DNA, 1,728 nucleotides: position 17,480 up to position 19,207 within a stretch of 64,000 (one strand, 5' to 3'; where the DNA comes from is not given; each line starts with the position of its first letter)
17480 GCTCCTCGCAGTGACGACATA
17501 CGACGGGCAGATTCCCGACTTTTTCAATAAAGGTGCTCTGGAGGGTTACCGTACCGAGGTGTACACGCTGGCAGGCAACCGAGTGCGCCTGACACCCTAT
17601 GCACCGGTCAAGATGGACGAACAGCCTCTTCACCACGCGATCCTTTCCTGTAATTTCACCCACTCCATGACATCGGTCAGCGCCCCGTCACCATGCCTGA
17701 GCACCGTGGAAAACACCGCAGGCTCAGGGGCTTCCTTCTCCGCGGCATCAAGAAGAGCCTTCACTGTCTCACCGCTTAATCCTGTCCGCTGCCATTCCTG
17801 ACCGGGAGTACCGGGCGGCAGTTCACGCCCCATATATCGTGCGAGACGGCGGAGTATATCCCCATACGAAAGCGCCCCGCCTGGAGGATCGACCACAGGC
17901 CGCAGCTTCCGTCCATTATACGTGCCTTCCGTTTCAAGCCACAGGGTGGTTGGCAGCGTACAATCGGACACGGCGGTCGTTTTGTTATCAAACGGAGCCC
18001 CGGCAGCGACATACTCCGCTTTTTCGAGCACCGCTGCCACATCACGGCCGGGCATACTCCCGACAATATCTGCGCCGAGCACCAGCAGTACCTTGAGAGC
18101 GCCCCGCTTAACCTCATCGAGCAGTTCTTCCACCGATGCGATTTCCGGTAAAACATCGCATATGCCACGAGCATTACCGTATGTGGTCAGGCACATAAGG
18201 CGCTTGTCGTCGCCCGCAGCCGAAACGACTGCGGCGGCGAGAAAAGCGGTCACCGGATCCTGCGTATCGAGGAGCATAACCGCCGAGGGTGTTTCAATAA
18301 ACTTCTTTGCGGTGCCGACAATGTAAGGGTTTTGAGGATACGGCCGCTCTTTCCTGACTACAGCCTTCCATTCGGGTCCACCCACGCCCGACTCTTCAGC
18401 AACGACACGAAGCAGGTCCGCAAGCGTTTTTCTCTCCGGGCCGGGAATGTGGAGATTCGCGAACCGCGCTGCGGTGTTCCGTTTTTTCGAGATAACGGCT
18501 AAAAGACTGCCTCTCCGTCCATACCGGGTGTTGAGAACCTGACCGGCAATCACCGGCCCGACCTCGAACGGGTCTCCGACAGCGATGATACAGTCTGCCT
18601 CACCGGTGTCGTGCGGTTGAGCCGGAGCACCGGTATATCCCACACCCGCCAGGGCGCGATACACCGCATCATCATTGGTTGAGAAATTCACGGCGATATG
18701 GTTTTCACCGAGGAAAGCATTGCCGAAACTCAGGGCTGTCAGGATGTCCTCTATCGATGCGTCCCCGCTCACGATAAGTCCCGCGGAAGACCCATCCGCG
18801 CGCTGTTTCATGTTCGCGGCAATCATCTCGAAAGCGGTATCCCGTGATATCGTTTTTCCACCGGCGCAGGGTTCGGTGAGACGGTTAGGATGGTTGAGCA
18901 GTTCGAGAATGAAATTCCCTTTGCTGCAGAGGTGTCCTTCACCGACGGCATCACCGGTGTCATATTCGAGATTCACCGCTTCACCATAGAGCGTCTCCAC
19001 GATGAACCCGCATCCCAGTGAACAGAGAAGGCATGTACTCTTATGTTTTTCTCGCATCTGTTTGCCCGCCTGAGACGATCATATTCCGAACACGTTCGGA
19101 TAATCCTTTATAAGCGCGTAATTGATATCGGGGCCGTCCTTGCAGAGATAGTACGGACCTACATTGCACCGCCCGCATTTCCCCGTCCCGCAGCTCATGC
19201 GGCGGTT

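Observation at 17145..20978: Unusual four-gene electron-input module on a membrane-bound FHL/Mrp-type [NiFe]-hydrogenase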

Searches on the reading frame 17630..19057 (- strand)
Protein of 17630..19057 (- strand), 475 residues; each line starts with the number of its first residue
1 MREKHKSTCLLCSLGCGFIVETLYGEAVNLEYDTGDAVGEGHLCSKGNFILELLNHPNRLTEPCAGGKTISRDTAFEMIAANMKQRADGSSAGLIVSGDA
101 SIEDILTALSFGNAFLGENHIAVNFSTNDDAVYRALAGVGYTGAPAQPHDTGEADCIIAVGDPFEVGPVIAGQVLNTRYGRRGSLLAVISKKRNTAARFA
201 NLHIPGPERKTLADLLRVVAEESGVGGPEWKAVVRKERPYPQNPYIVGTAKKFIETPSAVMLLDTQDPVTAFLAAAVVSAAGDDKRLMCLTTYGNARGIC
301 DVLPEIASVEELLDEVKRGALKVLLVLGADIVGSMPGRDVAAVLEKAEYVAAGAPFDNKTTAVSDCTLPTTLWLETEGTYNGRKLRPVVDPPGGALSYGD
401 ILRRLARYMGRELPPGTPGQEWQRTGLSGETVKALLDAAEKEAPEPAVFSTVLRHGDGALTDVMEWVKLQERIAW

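Call 4: search_protein_families(library=pfam, proteins=[window:17630-19057:-], max_evalue=0.001)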
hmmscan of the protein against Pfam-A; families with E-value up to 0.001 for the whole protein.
window:17630-19057:- (475 aa): 2 families
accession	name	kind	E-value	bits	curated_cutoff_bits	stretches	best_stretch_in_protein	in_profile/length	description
PF04879.21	Molybdop_Fe4S4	-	1.6e-10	41.2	22.7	1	4-56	3-55/55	Molybdopterin oxidoreductase Fe4S4 domain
PF00384.28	Molybdopterin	-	2.8e-07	30.3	24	0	311-407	249-352/353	Molybdopterin oxidoreductase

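Call 5: search_protein_families(library=ncbifam, proteins=[window:17630-19057:-], max_evalue=0.001)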
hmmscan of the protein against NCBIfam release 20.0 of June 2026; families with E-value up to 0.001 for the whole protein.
window:17630-19057:- (475 aa): 11 families
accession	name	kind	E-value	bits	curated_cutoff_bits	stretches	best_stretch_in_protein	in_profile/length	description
TIGR01591.1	Fdh-alpha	equivalog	1.4e-27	96.2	666.25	2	8-205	2-206/672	formate dehydrogenase subunit alpha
TIGR01973.1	NuoG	equivalog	6.7e-19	68.1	470.05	1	4-381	214-577/606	NADH-quinone oxidoreductase subunit NuoG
NF041783.2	mnquin_red_QrcB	equivalog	1.6e-15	56.3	440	1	3-162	51-211/695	menaquinone reductase molybdopterin-binding-like subunit QrcB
NF047855.1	AssmNtatRedNasC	equivalog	1.3e-12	46.8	1100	2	5-223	21-252/708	assimilatory nitrate reductase catalytic subunit NasC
NF010055.0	PRK13532.1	equivalog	6.3e-10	37.9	904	1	5-202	43-256/830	nitrate reductase catalytic subunit NapA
TIGR01553.1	formate-DH-alph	equivalog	5.2e-08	31.1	814.2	1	4-88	44-141/1009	formate dehydrogenase-N subunit alpha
TIGR01706.1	NAPA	equivalog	2.3e-07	29.5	930.55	1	5-202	43-256/830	periplasmic nitrate reductase subunit alpha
NF005895.0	PRK07860.1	equivalog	1.1e-06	27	802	0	6-123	238-358/811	NADH-quinone oxidoreductase subunit G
NF041513.1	formate_DH_Act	exception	2.7e-06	25.4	1400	1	6-86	44-130/1067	formate dehydrogenase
NF012032.0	PRK15488.1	equivalog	0.00011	20.4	694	1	4-115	43-162/759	thiosulfate reductase PhsA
NF041323.1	Nitr_red_NasA_Halo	equivalog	0.00074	18.2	1000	0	313-402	370-463/673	assimilatory nitrate reductase NasA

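Call 7: search_solved_structures(query=window:17630-19057:-, max_evalue=0.001, show_alignments=2)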
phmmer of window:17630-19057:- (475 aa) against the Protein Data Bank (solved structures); distinct sequences matched with E-value up to 0.001: 34.
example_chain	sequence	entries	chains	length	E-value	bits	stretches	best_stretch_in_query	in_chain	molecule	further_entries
9t1s_L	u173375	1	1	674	4.2e-15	58.7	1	8-224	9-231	formate dehydrogenase (coenzyme F420)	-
7qv7_S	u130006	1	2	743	1.3e-14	57.1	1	2-207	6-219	Hydrogen dependent carbon dioxide reductase subunit FdhF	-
2jio_A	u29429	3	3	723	5.6e-13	51.7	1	6-210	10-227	PERIPLASMIC NITRATE REDUCTASE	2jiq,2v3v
2jim_A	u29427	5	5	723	2.3e-12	49.7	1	6-210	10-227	PERIPLASMIC NITRATE REDUCTASE | PROTEIN (PERIPLASMIC NITRATE REDUCTASE)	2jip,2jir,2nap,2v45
7bkb_D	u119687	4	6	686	5.7e-12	48.4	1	7-89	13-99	Formate dehydrogenase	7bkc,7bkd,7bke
6tg9_A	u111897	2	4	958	1.6e-11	46.9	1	4-193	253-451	Formate dehydrogenase subunit alpha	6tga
9wxb_B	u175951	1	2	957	3.6e-11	45.8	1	4-193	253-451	Formate dehydrogenase alpha subunit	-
8rqz_C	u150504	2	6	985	2e-10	43.3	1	3-204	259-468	Probable oxidoreductase YjgC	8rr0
9gzq_A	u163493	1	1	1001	2.1e-10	43.2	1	3-204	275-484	Probable oxidoreductase YjgC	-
7vw6_A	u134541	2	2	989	1e-09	41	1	5-222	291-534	Formate dehydrogenase | Tungsten-containing formate dehydrogenase alpha subunit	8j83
7e5z_A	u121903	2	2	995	1e-09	41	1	5-222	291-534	Formate dehydrogenase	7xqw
2nya_A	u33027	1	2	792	2.3e-09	39.8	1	6-200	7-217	Periplasmic nitrate reductase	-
2fug_3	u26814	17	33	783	1.1e-07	34.3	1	3-171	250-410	NADH-quinone oxidoreductase chain 3 | NADH-QUINONE OXIDOREDUCTASE SUBUNIT 3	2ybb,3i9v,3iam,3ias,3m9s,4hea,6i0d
6sdr_A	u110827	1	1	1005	1.9e-07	33.5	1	6-116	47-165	Formate dehydrogenase, alpha subunit, selenocysteine-containing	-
9rjz_A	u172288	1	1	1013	1.9e-07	33.5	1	6-116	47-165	Formate dehydrogenase, alpha subunit, selenocysteine-containing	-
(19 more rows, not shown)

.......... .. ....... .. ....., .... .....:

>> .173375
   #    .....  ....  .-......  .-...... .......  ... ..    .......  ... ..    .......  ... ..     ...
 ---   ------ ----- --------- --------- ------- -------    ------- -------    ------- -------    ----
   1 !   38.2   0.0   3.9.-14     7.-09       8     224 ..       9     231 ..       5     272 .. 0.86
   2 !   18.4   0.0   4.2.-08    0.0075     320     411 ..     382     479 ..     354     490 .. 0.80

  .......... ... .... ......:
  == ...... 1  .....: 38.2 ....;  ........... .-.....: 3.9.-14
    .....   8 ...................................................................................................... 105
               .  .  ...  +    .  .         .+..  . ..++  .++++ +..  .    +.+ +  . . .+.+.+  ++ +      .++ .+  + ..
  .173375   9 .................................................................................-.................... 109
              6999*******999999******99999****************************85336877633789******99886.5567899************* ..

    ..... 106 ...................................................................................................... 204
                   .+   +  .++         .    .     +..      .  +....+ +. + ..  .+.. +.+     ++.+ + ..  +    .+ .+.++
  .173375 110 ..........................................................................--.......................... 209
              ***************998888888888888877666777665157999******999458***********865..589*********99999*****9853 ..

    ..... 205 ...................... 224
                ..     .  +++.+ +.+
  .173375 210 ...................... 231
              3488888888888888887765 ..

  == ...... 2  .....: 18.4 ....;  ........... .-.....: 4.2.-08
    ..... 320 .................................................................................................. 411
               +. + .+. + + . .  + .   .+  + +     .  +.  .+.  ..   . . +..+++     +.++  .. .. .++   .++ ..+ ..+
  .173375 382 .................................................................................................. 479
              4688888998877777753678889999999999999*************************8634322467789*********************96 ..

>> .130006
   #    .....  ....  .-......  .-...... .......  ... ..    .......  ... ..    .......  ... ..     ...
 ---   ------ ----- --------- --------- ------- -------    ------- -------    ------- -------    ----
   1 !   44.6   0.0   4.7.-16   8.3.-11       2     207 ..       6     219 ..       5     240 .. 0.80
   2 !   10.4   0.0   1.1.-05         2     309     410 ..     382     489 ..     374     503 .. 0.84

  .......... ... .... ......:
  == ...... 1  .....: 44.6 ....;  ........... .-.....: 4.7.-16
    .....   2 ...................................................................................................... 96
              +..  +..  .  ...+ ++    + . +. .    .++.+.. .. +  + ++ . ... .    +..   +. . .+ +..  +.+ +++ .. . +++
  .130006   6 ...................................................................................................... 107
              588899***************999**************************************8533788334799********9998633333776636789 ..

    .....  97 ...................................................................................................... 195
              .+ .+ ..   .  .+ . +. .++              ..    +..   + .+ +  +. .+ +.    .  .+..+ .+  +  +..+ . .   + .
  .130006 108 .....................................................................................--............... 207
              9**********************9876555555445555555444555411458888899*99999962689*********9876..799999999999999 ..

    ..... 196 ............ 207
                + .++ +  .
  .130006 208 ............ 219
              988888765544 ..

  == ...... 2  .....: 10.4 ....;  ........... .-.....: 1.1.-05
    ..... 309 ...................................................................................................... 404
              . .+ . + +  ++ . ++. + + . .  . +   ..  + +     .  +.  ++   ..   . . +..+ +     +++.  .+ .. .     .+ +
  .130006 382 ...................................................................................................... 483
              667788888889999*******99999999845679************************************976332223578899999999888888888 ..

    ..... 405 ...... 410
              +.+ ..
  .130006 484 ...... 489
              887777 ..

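Call 8: find_homologous_proteins(query=window:17630-19057:-, max_evalue=0.00001)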
Query window:17630-19057:- (475 aa): 58 proteins with E <= 0.00001 among 8000 candidates.
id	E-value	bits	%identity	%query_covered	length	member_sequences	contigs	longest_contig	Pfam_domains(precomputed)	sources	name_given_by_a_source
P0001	0.0e+0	1074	100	100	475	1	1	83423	PF00384.28,PF04879.22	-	-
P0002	2.9e-174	598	58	100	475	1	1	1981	PF00384.28,PF04879.22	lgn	-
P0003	1.4e-167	576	56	100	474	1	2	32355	PF00384.28,PF04879.22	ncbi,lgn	-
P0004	1.1e-163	564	55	99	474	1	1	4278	PF00384.28,PF04879.22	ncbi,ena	-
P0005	1.7e-159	550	53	100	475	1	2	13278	PF00384.28,PF04879.22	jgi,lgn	-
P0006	6.9e-155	535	53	100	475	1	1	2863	PF00384.28,PF04879.22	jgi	-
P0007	8.2e-155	534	53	100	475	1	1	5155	PF00384.28,PF04879.22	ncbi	-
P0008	8.5e-155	534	53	100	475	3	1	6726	PF00384.28,PF04879.22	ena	-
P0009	5.0e-154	532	52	100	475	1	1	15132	PF00384.28,PF04879.22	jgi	-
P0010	1.8e-153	530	52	100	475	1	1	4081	PF00384.28,PF04879.22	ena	-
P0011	6.0e-153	528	53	100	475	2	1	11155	PF00384.28,PF04879.22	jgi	-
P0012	5.9e-152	525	52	100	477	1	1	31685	PF00384.28,PF04879.22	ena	-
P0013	2.0e-150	520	53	100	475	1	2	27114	PF00384.28,PF04879.22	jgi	-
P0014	5.7e-149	515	50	100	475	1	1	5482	PF00384.28,PF04879.22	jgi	-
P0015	2.4e-146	506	51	100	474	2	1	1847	PF00384.28,PF04879.22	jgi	-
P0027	5.8e-130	452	48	100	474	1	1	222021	PF00384.28,PF04879.22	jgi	jgi:anaerobic selenocysteine-containing dehydrogenase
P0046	1.4e-104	369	43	100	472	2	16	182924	PF00384.28,PF04879.22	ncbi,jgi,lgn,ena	-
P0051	3.1e-89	318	39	98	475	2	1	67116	PF04879.22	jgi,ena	-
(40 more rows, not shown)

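Call 9: find_encoding_contigs(protein=P0046, flank=10000, max_places=3)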
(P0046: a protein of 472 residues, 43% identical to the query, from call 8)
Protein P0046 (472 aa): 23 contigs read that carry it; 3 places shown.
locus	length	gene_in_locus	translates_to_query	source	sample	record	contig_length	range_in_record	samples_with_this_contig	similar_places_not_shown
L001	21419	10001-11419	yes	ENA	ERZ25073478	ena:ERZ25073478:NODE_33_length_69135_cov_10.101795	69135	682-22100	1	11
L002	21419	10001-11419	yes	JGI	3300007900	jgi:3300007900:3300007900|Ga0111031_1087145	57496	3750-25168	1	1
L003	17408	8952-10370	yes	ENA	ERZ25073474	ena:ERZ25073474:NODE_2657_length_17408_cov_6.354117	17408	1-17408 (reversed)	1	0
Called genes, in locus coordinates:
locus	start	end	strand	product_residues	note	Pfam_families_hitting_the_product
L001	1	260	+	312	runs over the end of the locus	?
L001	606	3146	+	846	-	PF03415:Peptidase_C11, PF18884:TSP3_bac (faint)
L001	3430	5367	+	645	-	PF14827:dCache_3 (weak), PF17203:sCache_3_2 (faint), PF17201:Cache_3-Cache_2, PF17202:sCache_3_3, PF00672:HAMP, PF00512:HisKA, PF02518:HATPase_c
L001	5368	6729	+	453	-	PF00072:Response_reg, PF00158:Sigma54_activat, PF01078:Mg_chelatase (faint), PF14532:Sigma54_activ_2, PF07728:AAA_5, PF25601:AAA_lid_14, PF02954:HTH_8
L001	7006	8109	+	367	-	PF00072:Response_reg, PF00512:HisKA, PF02518:HATPase_c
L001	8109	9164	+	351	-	PF13746:Fer4_18 (faint), PF13187:Fer4_9 (faint), PF12838:Fer4_7 (faint), PF17179:Fer4_22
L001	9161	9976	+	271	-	PF00970:FAD_binding_6 (weak), PF00175:NAD_binding_1, PF10418:DHODB_Fe-S_bind (weak)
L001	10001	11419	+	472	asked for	PF04879:Molybdop_Fe4S4, PF00384:Molybdopterin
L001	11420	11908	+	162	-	PF00037:Fer4 (faint), PF12797:Fer4_2 (faint), PF13187:Fer4_9 (faint), PF13237:Fer4_10 (faint), PF13247:Fer4_11, PF12838:Fer4_7 (weak), PF12837:Fer4_6 (weak)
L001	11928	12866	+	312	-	PF00146:NADHdh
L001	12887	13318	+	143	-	PF01058:Oxidored_q6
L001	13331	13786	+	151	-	PF00329:Complex1_30kDa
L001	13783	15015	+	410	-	PF00374:NiFeSe_Hases, PF00346:Complex1_49kDa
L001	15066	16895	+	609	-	PF00662:Proton_antipo_N, PF00361:Proton_antipo_M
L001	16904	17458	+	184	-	PF13244:MbhD, PF20501:MbhE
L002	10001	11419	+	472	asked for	PF04879:Molybdop_Fe4S4, PF00384:Molybdopterin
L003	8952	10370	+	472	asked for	PF04879:Molybdop_Fe4S4, PF00384:Molybdopterin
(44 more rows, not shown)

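Call 10: find_encoding_contigs(protein=P0027, flank=10000, max_places=2)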
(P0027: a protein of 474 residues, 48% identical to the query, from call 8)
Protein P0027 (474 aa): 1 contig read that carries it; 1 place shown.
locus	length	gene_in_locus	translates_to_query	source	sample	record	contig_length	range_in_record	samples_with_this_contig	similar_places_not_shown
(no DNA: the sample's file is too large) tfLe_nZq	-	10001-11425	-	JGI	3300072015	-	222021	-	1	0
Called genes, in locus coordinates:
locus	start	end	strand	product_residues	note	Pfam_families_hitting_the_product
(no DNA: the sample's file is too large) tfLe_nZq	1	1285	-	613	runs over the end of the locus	-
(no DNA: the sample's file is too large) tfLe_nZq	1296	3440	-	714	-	PF00930:DPPIV_N (faint), PF07676:PD40 (faint), PF26549:Tricorn_N (weak), PF26550:Tricorn_2nd (weak), PF13860:FlgD_ig (faint), PF18962:Por_Secre_tail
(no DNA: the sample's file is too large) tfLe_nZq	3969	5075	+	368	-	PF00512:HisKA, PF02518:HATPase_c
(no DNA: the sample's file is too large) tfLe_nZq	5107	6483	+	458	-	PF00072:Response_reg, PF00158:Sigma54_activat, PF01078:Mg_chelatase (faint), PF14532:Sigma54_activ_2, PF07728:AAA_5 (weak), PF25601:AAA_lid_14, PF02954:HTH_8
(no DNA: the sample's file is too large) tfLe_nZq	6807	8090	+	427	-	PF00072:Response_reg, PF00512:HisKA, PF02518:HATPase_c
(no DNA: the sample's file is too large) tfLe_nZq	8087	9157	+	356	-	PF12797:Fer4_2 (faint), PF13183:Fer4_8 (weak), PF13237:Fer4_10 (faint), PF17179:Fer4_22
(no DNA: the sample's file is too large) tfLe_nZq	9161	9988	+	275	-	PF00970:FAD_binding_6 (weak), PF00175:NAD_binding_1, PF10418:DHODB_Fe-S_bind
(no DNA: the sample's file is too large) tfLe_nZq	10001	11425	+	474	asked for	PF04879:Molybdop_Fe4S4 (weak), PF00384:Molybdopterin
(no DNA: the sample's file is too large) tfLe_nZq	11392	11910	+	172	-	PF12837:Fer4_6 (faint), PF13237:Fer4_10 (weak), PF13247:Fer4_11, PF12838:Fer4_7, PF13187:Fer4_9 (weak), PF00037:Fer4 (weak)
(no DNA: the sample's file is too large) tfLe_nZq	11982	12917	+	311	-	PF00146:NADHdh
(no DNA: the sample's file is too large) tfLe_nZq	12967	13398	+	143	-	PF01058:Oxidored_q6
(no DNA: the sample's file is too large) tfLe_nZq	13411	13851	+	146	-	PF00329:Complex1_30kDa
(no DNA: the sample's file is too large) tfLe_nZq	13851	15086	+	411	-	PF00374:NiFeSe_Hases, PF00346:Complex1_49kDa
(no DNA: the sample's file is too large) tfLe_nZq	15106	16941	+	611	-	PF00662:Proton_antipo_N, PF00361:Proton_antipo_M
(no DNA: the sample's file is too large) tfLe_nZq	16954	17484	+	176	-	PF13244:MbhD, PF20501:MbhE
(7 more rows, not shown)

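Call 11: find_encoding_contigs(protein=P0051, flank=10000, max_places=2)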
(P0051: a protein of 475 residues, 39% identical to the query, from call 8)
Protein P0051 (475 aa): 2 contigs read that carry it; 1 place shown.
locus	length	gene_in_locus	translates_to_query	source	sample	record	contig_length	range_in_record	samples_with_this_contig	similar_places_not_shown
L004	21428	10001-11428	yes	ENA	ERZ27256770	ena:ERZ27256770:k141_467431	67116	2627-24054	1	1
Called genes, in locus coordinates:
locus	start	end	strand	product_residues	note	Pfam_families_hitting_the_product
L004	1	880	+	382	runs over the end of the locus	PF13439:Glyco_transf_4, PF13579:Glyco_trans_4_4, PF00534:Glycos_transf_1, PF13692:Glyco_trans_1_4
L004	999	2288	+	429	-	-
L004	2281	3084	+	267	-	PF13191:AAA_16 (weak), PF24883:NPHP3_N (faint), PF13401:AAA_22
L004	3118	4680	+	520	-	-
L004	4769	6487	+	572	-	PF07881:Fucose_iso_N1, PF07882:Fucose_iso_N2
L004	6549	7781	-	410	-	PF05048:NosD (weak), PF13229:Beta_helix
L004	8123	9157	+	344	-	PF13187:Fer4_9 (faint), PF17179:Fer4_22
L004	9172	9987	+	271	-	PF00175:NAD_binding_1, PF10418:DHODB_Fe-S_bind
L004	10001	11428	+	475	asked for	PF04879:Molybdop_Fe4S4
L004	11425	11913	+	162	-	PF00037:Fer4 (faint), PF12837:Fer4_6 (faint), PF13237:Fer4_10 (faint), PF12800:Fer4_4 (faint), PF13247:Fer4_11, PF12838:Fer4_7 (weak), PF13187:Fer4_9 (weak)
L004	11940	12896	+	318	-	PF00146:NADHdh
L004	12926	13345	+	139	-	PF01058:Oxidored_q6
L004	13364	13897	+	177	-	PF00329:Complex1_30kDa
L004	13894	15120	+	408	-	PF00374:NiFeSe_Hases, PF00346:Complex1_49kDa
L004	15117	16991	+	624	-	PF00662:Proton_antipo_N, PF00361:Proton_antipo_M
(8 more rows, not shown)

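Call 16: find_related_loci(query=A1, collection=genome_contigs, flank=10000)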
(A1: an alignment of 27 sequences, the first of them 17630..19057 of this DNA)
Query A1 (475 aa) in genome_contigs; peptide patterns used: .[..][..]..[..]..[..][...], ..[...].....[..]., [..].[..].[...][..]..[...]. (x = any residue, [..] = any of these).
50 stretches matched a pattern; 13 encode a relative of the query (tblastn E <= 1e-3); 13 distinct loci.
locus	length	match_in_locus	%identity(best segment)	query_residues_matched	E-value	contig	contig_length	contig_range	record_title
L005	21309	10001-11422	56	1-475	1e-174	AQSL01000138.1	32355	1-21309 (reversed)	Candidatus Latescibacter anaerobius SCGC AAA252-E07 A252E7DRAFT_contig_23_0.24_C, whole genome shotgun sequence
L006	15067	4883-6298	49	4-475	5e-151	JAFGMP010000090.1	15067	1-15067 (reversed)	MAG: Candidatus Latescibacterota bacterium isolate Zod_Metabat.481 k87_1599434, whole genome shotgun sequence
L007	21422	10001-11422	45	1-474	1e-127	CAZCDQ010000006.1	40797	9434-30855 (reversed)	MAG TPA_asm: uncultured bacterium isolate SRP141376_co4_299 genome assembly, contig: NODE_1705_length_40797_cov_4.945020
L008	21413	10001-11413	43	1-473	7e-107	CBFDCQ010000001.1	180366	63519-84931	MAG TPA_asm: uncultured bacterium isolate SRR26215682_binner13_Refined_62 genome assembly, contig: ERZ25073476.8, whole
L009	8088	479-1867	39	1-466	4e-92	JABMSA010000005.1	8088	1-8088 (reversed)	MAG: Planctomycetota bacterium isolate bin.53 k141_29918, whole genome shotgun sequence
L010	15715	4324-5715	38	3-468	9e-82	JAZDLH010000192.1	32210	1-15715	MAG: Planctomycetota bacterium isolate MEGAHIT-group-0.582 k141_10390905, whole genome shotgun sequence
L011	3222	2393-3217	47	1-275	3e-74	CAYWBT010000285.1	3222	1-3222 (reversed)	MAG TPA_asm: uncultured bacterium isolate SRP178699_co2_98 genome assembly, contig: NODE_42730_length_3222_cov_5.954215,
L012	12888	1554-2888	30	1-415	5e-52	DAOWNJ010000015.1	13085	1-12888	MAG TPA_asm: Dehalococcoidia bacterium isolate CSMAG_3025 CSMAG_3025_k141_3808427_length_13085_cov_309.0810, whole genom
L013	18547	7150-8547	25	1-470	2e-34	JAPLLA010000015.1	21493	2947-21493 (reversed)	MAG: Candidatus Saganbacteria bacterium isolate LacPavin_0419_WC90_MAG_42_8 LacPavin_0419_WC90_scaffold_513841, whole ge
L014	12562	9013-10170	28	1-388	3e-33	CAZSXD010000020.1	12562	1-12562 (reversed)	MAG TPA_asm: uncultured bacterium isolate binchicken_co91_487 genome assembly, contig: NODE_6056_length_12562_cov_5.3460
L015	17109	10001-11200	27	3-394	3e-32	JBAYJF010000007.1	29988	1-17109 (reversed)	MAG: Candidatus Margulisiibacteriota bacterium isolate SO_2016_GW1_49 scaffold02760_OW334_2016, whole genome shotgun seq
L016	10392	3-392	45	346-475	2e-29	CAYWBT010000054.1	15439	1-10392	MAG TPA_asm: uncultured bacterium isolate SRP178699_co2_98 genome assembly, contig: NODE_3136_length_15439_cov_4.509555,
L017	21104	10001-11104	28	6-380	1e-24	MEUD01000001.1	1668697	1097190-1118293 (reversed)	MAG: candidate division WOR-1 bacterium RIFOXYB2_FULL_45_9 RIFOXYB2_FULL_WOR_1_45_9_curated_complete, whole genome shotg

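Call 47: search_protein_representatives(alignment_id=A1)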
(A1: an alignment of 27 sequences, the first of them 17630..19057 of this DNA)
Query: 27 sequences, 475 profile positions. Proteins with E-value up to 0.001 (for the whole library): 8455; up to 1e-10: 2105; up to 1e-30: 150. The best 150 are listed.
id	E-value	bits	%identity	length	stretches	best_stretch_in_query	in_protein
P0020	3.1e-218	741.6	-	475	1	1-475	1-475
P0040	9.0e-203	690.7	-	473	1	1-473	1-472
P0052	1.1e-178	611.2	-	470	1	1-470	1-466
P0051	2.8e-176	603.3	-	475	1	1-474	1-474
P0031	1.3e-172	591.2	-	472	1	1-475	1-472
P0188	4.8e-162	556.4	-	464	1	11-472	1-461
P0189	5.3e-153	526.6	-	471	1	1-475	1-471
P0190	2.8e-152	524.2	-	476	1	3-470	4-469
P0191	1.2e-151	522.1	-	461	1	14-473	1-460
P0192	1.9e-150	518.2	-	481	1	2-472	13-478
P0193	7.9e-140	483.1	-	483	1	3-471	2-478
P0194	1.1e-139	482.6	-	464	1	11-472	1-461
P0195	5.9e-131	453.9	-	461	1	14-471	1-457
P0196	7.3e-121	420.6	-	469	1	4-472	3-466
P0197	5.0e-120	417.8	-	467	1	4-475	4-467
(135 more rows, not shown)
